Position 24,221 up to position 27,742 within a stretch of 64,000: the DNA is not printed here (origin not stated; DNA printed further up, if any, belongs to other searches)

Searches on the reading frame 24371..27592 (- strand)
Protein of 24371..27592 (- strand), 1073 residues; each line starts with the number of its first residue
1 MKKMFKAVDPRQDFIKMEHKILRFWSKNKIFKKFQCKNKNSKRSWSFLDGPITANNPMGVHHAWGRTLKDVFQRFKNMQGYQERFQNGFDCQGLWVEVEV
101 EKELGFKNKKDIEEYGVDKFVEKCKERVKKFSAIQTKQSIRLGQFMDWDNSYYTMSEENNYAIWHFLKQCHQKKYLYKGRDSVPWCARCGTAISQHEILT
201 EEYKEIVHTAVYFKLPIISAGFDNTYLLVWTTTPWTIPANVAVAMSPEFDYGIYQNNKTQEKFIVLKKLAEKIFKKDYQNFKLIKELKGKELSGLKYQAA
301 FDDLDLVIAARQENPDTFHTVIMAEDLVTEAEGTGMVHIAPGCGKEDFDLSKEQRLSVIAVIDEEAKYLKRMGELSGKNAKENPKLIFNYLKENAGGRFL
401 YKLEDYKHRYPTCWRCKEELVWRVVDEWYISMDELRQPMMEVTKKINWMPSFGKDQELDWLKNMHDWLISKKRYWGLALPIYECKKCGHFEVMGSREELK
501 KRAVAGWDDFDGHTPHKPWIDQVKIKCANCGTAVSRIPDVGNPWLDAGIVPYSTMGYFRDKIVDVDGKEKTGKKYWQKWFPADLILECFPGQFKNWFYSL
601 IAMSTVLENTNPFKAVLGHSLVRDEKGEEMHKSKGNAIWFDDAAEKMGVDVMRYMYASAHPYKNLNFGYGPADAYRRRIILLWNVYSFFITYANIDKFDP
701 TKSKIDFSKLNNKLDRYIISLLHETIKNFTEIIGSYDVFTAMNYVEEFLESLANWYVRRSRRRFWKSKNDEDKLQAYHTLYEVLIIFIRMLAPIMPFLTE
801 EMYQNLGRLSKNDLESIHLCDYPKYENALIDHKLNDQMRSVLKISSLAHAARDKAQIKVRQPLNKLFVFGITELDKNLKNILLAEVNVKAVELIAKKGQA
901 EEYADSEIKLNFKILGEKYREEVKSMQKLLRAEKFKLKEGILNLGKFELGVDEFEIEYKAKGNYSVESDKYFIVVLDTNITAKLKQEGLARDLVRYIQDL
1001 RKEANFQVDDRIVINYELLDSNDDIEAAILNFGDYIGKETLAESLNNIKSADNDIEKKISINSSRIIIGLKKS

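Call 70: search_protein_families(library=pfam, proteins=[window:24371-27592:-], max_evalue=0.00001)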
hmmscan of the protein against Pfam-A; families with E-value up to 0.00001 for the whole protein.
window:24371-27592:- (1073 aa): 5 families
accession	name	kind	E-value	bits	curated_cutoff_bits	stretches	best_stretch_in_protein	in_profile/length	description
PF00133.28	tRNA-synt_1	-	5.5e-91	305.8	22.7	1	21-667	2-413/414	tRNA synthetases class I (I, L, M and V)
PF08264.19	Anticodon_1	-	1.2e-31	110.1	25.1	1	715-864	1-145/148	Anticodon-binding domain of tRNA ligase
PF19302.4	DUF5915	-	6.9e-31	107.7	27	1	880-1072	2-194/195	Domain of unknown function (DUF5915)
PF09334.17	tRNA-synt_1g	-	1.4e-14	54.1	20.1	0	544-663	248-361/391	tRNA synthetases class I (M)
PF01921.24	tRNA-synt_1f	-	6.5e-06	25.7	27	0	605-668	260-321/360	tRNA synthetases class I (K)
